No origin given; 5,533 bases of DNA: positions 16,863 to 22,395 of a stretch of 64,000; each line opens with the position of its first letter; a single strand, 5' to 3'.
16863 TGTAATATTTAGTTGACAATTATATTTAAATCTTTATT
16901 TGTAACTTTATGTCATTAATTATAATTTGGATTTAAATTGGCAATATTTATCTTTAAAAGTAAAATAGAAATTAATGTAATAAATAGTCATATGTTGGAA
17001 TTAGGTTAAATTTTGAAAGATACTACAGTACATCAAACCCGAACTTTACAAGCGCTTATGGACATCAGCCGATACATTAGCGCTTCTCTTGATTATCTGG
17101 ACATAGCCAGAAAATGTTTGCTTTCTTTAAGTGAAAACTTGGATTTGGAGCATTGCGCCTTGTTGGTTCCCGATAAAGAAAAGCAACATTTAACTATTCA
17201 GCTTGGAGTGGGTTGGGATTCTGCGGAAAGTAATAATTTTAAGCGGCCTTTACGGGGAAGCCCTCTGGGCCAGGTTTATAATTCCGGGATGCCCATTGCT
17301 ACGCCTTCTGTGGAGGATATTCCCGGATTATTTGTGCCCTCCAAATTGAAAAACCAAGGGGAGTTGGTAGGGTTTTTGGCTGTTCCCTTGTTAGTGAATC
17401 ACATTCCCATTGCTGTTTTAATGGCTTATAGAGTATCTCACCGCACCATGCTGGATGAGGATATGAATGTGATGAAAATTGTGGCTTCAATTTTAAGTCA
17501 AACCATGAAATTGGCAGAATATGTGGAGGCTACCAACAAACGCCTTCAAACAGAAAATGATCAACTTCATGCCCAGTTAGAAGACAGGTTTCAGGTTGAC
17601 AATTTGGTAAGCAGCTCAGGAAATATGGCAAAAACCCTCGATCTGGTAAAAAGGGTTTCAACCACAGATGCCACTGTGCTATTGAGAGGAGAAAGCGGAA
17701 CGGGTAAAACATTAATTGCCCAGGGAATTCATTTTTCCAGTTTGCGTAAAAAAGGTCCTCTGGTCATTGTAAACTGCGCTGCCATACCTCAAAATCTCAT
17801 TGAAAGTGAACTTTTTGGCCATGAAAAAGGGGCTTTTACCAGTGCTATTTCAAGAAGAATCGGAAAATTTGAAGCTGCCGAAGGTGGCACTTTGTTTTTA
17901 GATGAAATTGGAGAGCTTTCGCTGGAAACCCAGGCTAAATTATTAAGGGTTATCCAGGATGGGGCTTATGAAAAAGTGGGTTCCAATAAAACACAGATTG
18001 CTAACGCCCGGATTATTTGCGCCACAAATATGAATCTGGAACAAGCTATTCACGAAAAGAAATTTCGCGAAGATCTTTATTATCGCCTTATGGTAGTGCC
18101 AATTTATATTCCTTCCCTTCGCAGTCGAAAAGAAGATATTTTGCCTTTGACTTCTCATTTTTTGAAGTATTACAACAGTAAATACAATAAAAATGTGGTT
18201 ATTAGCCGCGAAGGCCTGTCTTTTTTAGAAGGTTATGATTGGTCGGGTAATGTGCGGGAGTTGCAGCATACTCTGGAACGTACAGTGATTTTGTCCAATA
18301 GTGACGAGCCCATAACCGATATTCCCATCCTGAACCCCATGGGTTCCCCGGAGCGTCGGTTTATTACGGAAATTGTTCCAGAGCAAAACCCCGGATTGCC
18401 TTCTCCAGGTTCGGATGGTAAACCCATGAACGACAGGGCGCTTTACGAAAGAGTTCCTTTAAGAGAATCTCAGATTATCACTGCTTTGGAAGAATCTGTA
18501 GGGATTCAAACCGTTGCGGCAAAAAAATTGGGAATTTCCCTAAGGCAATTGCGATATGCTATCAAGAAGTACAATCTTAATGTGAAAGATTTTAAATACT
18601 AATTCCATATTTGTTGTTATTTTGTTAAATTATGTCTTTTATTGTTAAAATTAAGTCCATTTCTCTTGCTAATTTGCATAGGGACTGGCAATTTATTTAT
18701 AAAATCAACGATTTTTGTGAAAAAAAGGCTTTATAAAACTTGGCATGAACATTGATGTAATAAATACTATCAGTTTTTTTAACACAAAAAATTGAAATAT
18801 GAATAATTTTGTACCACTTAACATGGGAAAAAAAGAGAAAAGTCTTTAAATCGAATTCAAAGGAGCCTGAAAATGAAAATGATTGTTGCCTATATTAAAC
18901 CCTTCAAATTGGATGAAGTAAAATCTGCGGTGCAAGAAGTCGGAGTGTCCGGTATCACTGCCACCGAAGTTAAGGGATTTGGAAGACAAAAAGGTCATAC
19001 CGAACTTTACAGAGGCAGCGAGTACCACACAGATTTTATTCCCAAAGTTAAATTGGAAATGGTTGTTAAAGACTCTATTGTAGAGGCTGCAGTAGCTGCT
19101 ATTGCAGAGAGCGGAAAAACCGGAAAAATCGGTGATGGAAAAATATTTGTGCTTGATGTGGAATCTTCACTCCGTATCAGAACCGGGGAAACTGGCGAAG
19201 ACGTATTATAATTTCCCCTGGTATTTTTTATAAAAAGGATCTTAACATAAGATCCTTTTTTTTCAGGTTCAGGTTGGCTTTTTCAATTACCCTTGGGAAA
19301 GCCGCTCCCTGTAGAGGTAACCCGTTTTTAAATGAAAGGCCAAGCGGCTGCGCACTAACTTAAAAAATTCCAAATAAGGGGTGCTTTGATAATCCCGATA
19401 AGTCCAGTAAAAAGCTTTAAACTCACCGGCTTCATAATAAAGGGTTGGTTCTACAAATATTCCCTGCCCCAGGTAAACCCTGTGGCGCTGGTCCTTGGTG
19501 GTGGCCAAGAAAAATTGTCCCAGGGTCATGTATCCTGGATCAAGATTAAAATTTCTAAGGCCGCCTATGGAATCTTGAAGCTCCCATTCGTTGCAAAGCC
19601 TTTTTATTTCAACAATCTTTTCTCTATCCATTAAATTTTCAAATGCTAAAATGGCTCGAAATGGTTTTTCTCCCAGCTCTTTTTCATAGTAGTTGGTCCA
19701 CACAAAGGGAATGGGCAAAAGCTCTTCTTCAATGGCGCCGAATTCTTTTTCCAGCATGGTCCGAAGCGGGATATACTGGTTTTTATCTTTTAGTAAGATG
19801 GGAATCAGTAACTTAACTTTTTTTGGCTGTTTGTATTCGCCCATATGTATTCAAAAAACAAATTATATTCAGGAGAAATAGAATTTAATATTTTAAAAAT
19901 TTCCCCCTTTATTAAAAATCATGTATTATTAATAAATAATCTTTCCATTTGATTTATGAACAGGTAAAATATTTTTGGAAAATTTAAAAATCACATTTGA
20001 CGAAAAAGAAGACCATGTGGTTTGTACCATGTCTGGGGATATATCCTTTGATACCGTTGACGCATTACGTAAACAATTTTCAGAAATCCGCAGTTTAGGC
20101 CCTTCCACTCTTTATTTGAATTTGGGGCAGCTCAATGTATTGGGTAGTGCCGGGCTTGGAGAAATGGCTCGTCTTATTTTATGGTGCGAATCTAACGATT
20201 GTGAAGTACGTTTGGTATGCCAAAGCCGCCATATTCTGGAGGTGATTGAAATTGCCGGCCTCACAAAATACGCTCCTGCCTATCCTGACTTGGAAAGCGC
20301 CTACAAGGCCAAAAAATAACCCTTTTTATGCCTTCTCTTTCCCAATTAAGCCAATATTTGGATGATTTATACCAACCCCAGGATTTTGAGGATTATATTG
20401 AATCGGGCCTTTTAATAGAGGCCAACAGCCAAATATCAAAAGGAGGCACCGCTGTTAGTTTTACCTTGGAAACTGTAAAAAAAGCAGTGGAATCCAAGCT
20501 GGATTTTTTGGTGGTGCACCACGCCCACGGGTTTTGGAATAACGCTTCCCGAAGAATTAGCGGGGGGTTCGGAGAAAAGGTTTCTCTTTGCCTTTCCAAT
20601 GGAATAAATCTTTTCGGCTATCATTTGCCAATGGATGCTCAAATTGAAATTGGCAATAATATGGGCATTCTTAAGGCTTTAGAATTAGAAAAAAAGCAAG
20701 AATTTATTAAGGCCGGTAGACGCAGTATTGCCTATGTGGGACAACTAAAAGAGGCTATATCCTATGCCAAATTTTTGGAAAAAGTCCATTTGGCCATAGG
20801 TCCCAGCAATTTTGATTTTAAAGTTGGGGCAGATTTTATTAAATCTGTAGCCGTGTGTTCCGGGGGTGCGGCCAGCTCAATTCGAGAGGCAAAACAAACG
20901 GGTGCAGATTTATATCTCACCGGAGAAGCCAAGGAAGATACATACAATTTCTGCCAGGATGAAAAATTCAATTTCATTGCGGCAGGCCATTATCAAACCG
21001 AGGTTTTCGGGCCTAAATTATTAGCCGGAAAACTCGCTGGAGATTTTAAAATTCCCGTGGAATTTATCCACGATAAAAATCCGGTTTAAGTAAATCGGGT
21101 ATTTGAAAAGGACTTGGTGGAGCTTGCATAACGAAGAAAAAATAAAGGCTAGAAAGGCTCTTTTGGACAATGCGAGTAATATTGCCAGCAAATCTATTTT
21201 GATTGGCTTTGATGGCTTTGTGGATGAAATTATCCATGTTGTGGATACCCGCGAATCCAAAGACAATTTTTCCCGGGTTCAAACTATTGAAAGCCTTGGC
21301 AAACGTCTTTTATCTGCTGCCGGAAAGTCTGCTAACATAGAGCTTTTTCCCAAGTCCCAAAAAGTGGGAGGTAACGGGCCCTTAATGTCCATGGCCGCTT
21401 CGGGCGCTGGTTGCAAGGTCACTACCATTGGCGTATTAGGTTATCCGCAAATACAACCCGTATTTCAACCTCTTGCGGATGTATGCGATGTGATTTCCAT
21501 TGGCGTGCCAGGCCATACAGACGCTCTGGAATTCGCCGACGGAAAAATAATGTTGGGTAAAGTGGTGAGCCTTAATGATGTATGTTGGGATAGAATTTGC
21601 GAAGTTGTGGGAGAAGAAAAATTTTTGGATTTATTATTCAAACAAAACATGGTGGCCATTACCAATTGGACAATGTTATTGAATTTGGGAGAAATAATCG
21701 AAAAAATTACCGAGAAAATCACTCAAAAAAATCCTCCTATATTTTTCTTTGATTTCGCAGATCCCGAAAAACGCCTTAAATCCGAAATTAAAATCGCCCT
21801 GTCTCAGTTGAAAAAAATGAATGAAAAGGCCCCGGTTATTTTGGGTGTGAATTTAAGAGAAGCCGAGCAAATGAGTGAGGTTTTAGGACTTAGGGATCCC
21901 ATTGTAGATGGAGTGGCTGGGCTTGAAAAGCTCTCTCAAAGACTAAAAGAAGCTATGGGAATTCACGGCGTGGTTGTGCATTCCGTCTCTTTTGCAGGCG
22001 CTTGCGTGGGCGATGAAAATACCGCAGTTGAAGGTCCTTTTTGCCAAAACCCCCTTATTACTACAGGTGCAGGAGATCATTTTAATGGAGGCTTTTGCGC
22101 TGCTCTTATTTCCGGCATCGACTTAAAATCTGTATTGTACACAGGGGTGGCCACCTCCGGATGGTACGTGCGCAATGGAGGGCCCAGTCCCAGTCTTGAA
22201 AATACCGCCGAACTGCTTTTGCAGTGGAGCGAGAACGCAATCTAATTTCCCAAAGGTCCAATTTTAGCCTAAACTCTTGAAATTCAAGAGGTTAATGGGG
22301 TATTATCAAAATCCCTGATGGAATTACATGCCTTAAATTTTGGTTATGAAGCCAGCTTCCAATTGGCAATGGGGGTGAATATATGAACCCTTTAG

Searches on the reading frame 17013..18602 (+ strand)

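Call 10: search_protein_families(library=pfam, proteins=[window:17013-18602:+], max_evalue=0.001)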
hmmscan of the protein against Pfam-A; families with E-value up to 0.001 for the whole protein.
window:17013-18602:+ (529 aa): 11 families
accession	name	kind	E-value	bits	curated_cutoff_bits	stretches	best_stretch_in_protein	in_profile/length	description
PF00158.32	Sigma54_activat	-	5.1e-68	228.4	20.2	1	199-364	2-167/168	Sigma-54 interaction domain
PF25601.1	AAA_lid_14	-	2e-19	69.6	27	1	370-431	1-63/87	AAA+ ATPase lid domain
PF14532.12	Sigma54_activ_2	-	5.5e-17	62.7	25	1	202-369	4-138/138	Sigma-54 interaction domain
PF02954.25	HTH_8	-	2.9e-09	36.9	22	1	488-520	10-42/42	Bacterial regulatory protein, Fis family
PF01590.32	GAF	-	3.7e-09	37.7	22.4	1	29-163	3-131/133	GAF domain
PF13185.12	GAF_2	-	4.5e-08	33.8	28.6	1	29-164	5-134/136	GAF domain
PF07728.20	AAA_5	-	2.2e-07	31.4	22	1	222-340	2-123/139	AAA domain (dynein-related subfamily)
PF07724.20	AAA_2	-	5.8e-06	26.9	27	1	221-351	5-136/166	AAA domain (Cdc48 subfamily)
PF13492.12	GAF_3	-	4.2e-05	24.4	27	1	39-162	13-124/129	GAF domain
PF00004.35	AAA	-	4.6e-05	24.3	21.2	1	222-340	1-110/131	ATPase family associated with various cellular activities (AAA)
PF12775.13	AAA_7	-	0.00027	21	25.8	1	204-282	18-101/181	P-loop containing dynein motor region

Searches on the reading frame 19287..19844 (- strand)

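Call 55: search_protein_families(library=pfam, proteins=[window:19287-19844:-], max_evalue=0.001)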
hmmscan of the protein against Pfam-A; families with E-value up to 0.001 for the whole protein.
window:19287-19844:- (185 aa): 1 family
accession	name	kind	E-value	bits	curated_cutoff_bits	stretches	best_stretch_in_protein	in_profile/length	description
PF14385.11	DUF4416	-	2.4e-51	174.3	27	1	9-166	2-160/162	Domain of unknown function (DUF4416)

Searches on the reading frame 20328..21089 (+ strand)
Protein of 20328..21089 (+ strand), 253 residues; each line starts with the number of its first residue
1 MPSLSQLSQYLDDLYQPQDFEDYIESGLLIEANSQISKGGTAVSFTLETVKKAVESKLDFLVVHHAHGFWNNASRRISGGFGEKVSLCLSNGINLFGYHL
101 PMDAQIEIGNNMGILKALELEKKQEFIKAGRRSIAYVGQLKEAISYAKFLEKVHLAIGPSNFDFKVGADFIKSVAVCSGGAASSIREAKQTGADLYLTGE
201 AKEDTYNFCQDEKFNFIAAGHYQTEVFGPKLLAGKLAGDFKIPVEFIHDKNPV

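Call 55: search_protein_families(library=pfam, proteins=[window:20328-21089:+], max_evalue=0.001)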
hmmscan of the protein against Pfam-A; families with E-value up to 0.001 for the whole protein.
window:20328-21089:+ (253 aa): 1 family
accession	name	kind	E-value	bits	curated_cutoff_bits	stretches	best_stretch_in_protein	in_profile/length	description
PF01784.24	DUF34_NIF3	-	3.3e-52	178.1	23.4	1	4-252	3-256/256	Duf34/NIF3 (NGG1p interacting factor 3)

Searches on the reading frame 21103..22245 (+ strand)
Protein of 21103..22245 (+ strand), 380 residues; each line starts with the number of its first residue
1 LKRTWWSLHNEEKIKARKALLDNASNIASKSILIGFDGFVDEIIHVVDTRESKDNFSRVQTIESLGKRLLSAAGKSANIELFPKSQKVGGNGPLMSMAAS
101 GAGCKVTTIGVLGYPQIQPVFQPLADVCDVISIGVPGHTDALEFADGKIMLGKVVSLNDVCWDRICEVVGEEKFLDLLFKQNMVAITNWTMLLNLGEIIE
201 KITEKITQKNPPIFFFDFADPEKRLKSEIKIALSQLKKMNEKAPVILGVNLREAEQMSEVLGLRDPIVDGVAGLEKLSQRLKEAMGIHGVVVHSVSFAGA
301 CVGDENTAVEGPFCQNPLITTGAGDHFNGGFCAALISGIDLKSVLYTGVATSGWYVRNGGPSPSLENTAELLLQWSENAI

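Call 55: search_protein_families(library=pfam, proteins=[window:21103-22245:+], max_evalue=0.001)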
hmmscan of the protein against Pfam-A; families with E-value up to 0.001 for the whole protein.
window:21103-22245:+ (380 aa): 2 families
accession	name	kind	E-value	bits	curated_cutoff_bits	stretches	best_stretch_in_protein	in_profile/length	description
PF25270.1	Khk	-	3.9e-50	171.5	35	1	26-371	19-361/365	Prokaryotic ketohexokinase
PF00294.29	PfkB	-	1e-13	51.7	25.8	1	174-366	123-300/302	pfkB family carbohydrate kinase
